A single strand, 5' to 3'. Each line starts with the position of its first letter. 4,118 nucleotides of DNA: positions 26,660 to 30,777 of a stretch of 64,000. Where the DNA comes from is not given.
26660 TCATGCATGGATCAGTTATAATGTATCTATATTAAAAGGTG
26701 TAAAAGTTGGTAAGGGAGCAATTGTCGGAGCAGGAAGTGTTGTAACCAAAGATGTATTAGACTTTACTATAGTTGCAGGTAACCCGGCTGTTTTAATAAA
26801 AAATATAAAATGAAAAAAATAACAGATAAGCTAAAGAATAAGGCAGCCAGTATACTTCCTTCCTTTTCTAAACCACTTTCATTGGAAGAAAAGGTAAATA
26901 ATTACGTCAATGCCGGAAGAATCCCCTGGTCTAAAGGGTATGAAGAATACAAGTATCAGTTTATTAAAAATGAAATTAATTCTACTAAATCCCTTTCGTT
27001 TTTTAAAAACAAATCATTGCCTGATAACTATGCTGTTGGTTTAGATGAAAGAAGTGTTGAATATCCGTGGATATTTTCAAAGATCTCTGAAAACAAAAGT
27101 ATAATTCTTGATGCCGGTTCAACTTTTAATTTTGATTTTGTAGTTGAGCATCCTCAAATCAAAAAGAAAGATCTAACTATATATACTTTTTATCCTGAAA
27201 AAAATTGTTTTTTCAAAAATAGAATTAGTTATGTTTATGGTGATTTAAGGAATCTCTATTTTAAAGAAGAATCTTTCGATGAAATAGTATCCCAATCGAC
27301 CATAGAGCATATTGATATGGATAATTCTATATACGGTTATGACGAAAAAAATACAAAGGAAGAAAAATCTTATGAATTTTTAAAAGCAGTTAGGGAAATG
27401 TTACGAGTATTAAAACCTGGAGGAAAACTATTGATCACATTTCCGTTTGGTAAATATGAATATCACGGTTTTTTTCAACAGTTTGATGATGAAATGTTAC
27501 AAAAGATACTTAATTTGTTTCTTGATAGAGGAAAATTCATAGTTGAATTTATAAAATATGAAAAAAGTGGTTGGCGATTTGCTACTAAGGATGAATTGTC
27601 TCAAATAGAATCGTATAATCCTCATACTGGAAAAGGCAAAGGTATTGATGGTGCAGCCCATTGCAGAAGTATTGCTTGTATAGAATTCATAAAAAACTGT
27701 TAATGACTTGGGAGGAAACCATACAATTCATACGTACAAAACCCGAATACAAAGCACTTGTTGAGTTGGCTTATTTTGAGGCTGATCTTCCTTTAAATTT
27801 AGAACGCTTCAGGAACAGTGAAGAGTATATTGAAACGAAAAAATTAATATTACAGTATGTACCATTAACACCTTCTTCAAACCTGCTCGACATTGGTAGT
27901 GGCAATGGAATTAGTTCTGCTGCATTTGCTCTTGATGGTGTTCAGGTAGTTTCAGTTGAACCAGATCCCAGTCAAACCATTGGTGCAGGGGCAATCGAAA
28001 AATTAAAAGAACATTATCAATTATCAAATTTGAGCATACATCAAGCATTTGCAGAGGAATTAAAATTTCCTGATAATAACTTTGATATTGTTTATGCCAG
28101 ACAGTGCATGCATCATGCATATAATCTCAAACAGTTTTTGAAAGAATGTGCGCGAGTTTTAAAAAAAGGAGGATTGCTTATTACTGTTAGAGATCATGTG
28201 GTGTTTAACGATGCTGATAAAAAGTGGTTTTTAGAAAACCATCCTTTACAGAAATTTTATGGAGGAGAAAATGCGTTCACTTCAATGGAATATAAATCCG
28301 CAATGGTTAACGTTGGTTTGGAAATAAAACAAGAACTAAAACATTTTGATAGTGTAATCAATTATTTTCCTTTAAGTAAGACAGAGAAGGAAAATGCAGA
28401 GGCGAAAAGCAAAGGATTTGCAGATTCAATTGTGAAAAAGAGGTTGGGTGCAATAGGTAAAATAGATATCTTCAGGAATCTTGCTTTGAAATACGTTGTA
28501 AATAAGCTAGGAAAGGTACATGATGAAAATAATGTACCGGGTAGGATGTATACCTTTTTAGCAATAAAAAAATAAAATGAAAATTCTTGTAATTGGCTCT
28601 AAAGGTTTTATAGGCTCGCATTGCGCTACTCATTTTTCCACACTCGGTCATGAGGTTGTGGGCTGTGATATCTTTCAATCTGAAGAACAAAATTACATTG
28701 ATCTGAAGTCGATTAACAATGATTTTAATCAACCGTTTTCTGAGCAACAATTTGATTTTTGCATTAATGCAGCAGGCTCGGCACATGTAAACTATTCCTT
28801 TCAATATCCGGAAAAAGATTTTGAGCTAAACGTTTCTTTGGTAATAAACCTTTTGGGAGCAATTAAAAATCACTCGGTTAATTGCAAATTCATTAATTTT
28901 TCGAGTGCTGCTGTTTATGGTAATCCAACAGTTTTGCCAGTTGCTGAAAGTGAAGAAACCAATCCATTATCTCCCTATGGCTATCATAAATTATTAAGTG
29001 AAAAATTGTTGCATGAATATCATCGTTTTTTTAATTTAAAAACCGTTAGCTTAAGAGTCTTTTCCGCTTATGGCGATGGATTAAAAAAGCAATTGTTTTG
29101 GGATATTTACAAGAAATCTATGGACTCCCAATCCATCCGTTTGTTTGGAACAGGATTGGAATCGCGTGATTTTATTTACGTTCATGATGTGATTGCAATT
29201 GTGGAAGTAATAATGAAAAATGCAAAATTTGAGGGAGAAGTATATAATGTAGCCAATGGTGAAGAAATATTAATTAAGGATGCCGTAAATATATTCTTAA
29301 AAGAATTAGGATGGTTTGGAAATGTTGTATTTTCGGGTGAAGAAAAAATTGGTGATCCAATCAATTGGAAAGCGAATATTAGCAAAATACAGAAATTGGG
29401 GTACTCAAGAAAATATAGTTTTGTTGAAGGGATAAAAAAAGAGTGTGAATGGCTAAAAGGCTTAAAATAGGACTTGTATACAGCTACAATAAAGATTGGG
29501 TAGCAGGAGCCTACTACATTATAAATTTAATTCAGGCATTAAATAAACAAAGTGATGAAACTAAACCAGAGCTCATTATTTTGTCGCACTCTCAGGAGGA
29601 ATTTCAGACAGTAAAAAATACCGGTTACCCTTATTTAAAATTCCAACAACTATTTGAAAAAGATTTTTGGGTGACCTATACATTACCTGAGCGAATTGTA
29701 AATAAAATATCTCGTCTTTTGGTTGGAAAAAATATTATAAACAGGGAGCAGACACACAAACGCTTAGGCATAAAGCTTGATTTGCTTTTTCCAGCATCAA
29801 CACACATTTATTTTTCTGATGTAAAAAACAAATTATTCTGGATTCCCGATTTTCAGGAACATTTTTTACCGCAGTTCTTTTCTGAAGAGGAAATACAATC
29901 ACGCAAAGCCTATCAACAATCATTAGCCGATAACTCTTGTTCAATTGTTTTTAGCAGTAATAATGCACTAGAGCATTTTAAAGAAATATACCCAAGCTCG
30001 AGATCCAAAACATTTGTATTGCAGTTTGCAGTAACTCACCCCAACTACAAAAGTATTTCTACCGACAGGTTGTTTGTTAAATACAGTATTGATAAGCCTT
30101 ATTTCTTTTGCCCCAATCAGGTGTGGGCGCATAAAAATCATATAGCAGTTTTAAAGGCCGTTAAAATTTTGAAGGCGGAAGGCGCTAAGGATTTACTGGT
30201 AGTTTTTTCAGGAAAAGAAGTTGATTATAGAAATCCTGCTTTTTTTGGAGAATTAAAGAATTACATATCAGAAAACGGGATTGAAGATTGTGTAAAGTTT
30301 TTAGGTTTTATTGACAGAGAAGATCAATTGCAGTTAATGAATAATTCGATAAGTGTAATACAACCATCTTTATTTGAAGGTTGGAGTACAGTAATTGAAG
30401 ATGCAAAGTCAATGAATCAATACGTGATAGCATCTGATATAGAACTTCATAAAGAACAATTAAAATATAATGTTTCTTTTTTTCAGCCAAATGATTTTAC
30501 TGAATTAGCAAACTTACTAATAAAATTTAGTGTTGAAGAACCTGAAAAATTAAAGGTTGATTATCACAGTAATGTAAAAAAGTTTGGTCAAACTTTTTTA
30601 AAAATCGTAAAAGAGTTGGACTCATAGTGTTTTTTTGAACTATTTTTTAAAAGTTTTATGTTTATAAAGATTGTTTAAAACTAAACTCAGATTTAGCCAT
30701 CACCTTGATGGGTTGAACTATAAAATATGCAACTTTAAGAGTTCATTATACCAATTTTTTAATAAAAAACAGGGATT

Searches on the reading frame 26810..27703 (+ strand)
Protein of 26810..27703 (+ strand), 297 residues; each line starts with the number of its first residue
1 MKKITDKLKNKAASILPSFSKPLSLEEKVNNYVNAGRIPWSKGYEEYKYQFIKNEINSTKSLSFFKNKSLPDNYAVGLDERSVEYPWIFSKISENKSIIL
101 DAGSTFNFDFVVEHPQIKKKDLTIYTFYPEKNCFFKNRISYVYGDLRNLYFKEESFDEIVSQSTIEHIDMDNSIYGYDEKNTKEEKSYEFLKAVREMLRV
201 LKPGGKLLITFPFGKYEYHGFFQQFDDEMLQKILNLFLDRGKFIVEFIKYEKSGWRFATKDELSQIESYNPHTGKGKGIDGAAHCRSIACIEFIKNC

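Call 47: search_protein_families(library=pfam, proteins=[window:26810-27703:+], max_evalue=0.0001)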
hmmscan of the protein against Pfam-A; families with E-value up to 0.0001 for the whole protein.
window:26810-27703:+ (297 aa): 2 families
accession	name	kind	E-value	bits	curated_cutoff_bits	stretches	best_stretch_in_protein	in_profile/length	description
PF08241.18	Methyltransf_11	-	1.2e-08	35.9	21.2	1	138-209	42-95/95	Methyltransferase domain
PF13649.12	Methyltransf_25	-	4.1e-05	24.6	27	0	138-171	47-80/97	Methyltransferase domain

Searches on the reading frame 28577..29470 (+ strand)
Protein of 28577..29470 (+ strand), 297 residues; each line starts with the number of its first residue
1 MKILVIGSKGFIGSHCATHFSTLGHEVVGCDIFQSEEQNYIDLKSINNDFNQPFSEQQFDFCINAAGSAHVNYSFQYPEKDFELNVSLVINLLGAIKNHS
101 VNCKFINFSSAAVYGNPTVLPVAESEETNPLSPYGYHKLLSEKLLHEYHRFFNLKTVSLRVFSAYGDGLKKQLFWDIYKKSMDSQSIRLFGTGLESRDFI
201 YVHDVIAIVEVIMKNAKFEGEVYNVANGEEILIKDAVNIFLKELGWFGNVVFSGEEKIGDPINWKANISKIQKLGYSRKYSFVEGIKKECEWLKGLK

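Call 47: search_protein_families(library=pfam, proteins=[window:28577-29470:+], max_evalue=0.0001)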
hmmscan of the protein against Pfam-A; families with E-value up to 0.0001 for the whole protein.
window:28577-29470:+ (297 aa): 4 families
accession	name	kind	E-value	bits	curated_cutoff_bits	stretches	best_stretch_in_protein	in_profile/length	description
PF01370.27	Epimerase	-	1.6e-45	155.8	20.9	1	3-226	1-240/240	NAD dependent epimerase/dehydratase family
PF16363.11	GDP_Man_Dehyd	-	6.2e-37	128.2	27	1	4-287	1-330/332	GDP-mannose 4,6 dehydratase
PF04321.23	RmlD_sub_bind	-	3.9e-13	49.6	27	1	1-171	1-161/287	RmlD substrate binding domain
PF01073.25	3Beta_HSD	-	1.3e-06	28.1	22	1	4-208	1-224/280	3-beta hydroxysteroid dehydrogenase/isomerase family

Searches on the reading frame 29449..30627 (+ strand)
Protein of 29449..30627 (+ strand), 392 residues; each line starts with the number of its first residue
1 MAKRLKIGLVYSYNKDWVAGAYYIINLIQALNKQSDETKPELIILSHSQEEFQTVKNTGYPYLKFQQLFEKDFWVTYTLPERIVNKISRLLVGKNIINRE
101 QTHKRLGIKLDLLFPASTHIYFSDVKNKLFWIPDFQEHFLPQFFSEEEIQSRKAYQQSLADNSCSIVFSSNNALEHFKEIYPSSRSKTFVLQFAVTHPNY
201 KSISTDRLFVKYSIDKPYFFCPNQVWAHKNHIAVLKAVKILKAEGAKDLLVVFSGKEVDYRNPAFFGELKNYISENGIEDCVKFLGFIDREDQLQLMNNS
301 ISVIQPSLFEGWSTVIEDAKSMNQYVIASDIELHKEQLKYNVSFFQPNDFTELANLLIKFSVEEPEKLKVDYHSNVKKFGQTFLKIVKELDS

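Call 47: search_protein_families(library=pfam, proteins=[window:29449-30627:+], max_evalue=0.0001)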
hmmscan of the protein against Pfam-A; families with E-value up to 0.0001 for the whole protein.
window:29449-30627:+ (392 aa): 2 families
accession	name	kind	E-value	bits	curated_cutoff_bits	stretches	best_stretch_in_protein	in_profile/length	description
PF00534.26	Glycos_transf_1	-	3.6e-17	62.9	26.4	1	215-372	14-165/172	Glycosyl transferases group 1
PF13692.12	Glyco_trans_1_4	-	2.9e-10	41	27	1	225-358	10-137/142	Glycosyl transferases group 1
